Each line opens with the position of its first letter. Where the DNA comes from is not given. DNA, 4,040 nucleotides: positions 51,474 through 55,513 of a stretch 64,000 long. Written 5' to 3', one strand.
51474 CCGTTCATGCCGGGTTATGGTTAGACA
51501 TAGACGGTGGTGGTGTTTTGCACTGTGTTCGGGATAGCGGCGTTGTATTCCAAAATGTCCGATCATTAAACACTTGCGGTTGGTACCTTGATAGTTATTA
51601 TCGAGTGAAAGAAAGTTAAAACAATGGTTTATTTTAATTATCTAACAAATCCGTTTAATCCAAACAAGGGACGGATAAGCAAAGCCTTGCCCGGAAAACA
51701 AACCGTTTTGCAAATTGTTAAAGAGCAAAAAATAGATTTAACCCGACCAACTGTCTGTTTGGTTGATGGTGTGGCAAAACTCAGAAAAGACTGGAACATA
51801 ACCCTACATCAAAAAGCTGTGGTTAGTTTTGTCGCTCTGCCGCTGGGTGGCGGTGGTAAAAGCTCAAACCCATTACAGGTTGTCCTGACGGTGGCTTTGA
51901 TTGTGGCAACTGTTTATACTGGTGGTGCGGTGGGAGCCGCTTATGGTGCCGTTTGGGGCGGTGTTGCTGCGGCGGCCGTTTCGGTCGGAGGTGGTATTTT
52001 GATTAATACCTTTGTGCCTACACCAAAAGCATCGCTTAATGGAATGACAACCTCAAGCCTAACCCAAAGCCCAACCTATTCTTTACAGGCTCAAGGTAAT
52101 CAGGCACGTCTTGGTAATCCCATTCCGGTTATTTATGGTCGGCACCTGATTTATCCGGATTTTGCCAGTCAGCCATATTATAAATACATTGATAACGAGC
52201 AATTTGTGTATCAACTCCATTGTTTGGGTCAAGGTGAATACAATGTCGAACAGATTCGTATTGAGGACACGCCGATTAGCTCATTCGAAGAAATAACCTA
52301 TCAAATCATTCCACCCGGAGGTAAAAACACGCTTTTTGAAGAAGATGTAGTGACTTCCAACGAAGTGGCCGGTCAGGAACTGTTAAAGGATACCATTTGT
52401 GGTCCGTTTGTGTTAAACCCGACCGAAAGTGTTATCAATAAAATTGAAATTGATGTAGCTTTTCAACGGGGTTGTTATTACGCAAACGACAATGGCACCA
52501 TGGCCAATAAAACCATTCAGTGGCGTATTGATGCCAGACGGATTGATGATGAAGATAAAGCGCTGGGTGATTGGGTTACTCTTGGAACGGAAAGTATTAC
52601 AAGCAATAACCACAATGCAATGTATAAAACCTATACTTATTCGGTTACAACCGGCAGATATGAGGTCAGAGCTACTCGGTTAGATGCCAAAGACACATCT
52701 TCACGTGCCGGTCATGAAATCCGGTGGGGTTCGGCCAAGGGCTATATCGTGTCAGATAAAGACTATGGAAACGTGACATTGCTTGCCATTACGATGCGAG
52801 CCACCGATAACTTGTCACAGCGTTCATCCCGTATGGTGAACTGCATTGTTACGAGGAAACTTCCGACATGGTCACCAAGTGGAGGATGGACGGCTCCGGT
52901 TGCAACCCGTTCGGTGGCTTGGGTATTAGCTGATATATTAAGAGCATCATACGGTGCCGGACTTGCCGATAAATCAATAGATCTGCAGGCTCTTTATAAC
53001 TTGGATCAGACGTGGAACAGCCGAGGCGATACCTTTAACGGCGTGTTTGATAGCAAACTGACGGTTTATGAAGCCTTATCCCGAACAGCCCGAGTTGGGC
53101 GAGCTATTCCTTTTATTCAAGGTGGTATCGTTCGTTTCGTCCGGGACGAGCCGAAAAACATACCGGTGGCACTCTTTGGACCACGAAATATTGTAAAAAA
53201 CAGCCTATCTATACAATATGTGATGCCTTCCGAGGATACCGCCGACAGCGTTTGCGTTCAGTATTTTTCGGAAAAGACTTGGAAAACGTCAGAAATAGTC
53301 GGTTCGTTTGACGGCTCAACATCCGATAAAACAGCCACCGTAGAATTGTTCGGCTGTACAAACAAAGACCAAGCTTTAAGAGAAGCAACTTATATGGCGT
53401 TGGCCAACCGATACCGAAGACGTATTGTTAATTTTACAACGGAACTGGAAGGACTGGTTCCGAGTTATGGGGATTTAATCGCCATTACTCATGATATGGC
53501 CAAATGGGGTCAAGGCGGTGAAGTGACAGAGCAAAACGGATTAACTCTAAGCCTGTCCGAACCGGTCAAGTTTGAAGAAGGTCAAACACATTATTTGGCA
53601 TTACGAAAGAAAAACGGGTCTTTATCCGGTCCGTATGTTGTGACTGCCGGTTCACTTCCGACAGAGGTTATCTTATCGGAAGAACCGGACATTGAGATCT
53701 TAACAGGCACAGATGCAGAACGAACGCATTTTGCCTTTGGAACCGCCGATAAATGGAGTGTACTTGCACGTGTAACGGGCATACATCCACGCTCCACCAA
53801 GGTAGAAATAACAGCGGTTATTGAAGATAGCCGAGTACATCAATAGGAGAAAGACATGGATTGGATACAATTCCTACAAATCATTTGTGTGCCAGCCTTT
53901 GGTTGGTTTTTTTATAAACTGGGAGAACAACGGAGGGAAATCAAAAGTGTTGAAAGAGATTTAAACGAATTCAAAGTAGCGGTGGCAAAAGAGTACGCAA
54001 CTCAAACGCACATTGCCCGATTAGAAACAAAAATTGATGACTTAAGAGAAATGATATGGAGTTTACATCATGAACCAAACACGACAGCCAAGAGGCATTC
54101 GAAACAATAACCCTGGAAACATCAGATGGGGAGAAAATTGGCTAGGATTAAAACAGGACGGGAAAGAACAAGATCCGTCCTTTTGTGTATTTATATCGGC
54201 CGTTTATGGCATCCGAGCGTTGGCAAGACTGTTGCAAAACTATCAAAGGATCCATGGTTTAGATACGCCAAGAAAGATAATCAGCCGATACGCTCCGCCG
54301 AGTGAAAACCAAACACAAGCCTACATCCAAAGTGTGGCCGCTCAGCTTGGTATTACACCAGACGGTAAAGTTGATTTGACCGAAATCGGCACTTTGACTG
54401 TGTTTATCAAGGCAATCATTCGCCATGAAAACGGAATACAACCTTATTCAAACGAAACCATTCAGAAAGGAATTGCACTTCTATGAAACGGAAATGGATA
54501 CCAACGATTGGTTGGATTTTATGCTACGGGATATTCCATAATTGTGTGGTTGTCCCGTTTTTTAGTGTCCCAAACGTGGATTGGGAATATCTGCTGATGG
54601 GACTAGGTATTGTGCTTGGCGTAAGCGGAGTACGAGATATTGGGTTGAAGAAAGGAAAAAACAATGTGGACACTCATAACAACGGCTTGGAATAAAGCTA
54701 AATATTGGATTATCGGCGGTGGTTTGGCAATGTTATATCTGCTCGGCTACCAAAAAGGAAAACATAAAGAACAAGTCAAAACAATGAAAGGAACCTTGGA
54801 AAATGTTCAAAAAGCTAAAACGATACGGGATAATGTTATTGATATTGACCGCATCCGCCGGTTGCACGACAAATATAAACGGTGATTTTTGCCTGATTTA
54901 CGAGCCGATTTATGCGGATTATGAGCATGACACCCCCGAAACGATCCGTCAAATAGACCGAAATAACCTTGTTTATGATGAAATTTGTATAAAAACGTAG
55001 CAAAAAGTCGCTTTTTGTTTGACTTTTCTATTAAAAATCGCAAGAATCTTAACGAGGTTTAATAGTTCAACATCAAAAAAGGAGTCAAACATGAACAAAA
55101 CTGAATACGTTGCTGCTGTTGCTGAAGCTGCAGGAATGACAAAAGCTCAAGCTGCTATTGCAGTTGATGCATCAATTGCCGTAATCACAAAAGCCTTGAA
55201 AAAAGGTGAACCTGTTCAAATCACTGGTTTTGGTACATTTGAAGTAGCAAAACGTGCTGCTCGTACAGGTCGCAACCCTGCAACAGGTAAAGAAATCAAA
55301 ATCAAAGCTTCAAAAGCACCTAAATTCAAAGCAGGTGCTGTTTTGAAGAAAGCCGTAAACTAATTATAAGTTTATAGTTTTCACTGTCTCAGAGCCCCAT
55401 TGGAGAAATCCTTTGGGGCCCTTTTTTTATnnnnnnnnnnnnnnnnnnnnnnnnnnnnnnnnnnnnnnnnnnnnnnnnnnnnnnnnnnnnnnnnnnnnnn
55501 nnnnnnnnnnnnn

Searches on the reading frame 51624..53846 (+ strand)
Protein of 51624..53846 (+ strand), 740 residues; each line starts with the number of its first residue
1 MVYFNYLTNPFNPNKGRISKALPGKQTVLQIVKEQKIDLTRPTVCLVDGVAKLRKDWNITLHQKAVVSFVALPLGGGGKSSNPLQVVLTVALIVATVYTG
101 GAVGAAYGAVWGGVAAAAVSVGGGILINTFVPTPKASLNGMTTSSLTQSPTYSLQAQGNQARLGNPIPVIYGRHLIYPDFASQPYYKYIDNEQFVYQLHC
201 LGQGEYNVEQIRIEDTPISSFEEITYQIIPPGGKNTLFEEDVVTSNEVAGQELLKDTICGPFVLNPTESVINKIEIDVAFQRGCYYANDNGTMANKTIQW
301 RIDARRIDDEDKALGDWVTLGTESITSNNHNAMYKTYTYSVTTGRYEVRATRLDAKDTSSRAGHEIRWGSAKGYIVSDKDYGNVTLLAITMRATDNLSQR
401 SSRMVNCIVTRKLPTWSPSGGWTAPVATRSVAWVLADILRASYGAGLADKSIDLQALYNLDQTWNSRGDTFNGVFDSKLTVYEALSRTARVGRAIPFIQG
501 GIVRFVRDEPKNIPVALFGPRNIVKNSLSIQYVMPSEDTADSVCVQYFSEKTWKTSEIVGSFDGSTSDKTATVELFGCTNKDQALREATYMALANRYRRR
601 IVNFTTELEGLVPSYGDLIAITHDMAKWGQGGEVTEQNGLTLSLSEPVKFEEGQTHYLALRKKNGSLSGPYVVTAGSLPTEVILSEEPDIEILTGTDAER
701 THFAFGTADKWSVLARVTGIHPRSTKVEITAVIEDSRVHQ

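Call 106: search_protein_families(library=pfam, proteins=[window:51624-53846:+], max_evalue=0.001)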
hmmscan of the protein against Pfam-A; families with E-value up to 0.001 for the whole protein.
window:51624-53846:+ (740 aa): 2 families
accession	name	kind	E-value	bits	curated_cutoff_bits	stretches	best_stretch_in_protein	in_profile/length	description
PF13550.12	Phage-tail_3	-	5.5e-17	62.6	23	1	479-629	4-152/164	Putative phage tail protein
PF24801.1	FNIII-A_GpJ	-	7.3e-14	52.4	27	1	251-373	9-122/126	Tip attachment protein J,FNIII-A domain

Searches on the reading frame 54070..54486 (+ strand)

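Call 25: search_protein_families(library=pfam, proteins=[window:54070-54486:+], max_evalue=0.01)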
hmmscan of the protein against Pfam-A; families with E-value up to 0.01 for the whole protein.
window:54070-54486:+ (138 aa): 0 families

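Call 29: search_protein_families(library=phrogs, proteins=[window:54070-54486:+], max_evalue=0.01)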
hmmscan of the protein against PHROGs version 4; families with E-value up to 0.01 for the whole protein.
window:54070-54486:+ (138 aa): 5 families
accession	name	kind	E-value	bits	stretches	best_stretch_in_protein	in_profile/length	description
phrog_873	-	head and packaging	1.3e-57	197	1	2-136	350-485/1277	endolysin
phrog_2276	-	tail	1.4e-24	87.8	1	5-135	488-611/673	tail length tape measure protein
phrog_992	-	head and packaging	1.5e-17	64.5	1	9-134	166-286/764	head protein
phrog_7182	-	other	6.3e-16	58.8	1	8-134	659-793/1228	tail injection transglycosylase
phrog_7694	-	unknown function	9.6e-16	58.7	1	4-124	501-619/675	-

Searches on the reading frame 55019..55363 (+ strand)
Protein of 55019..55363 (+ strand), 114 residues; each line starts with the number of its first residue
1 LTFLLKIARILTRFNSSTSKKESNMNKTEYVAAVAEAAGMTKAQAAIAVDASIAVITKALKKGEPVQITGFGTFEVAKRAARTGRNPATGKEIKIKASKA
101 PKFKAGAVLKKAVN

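Call 25: search_protein_families(library=pfam, proteins=[window:55019-55363:+], max_evalue=0.01)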
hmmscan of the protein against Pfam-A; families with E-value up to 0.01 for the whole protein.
window:55019-55363:+ (114 aa): 5 families
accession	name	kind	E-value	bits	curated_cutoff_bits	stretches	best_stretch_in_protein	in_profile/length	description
PF00216.26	Bac_DNA_binding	-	1.3e-31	109.2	22.4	1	25-114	1-90/90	Bacterial DNA-binding protein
PF18291.6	HU-HIG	-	7.1e-06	26.5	26.2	1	22-97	29-103/125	HU domain fused to wHTH, Ig, or Glycine-rich motif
PF10025.14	DUF2267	-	0.00094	19.8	29.8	1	7-68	51-111/122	Uncharacterized conserved protein (DUF2267)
PF18289.6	HU-CCDC81_euk_2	-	0.0035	17.8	26.1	1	32-80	8-58/75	CCDC81 eukaryotic HU domain 2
PF09956.15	Phage_cement_2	-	0.0098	16.7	24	0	33-99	9-72/103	Phage cement protein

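Call 29: search_protein_families(library=phrogs, proteins=[window:55019-55363:+], max_evalue=0.01)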
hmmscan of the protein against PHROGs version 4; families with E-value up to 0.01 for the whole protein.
window:55019-55363:+ (114 aa): 2 families
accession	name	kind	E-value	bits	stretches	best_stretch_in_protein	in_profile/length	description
phrog_379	-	DNA, RNA and nucleotide metabolism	3.6e-33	115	1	17-114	22-119/138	DNA binding protein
phrog_38608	-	unknown function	6.6e-08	33.5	1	28-105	5-82/248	-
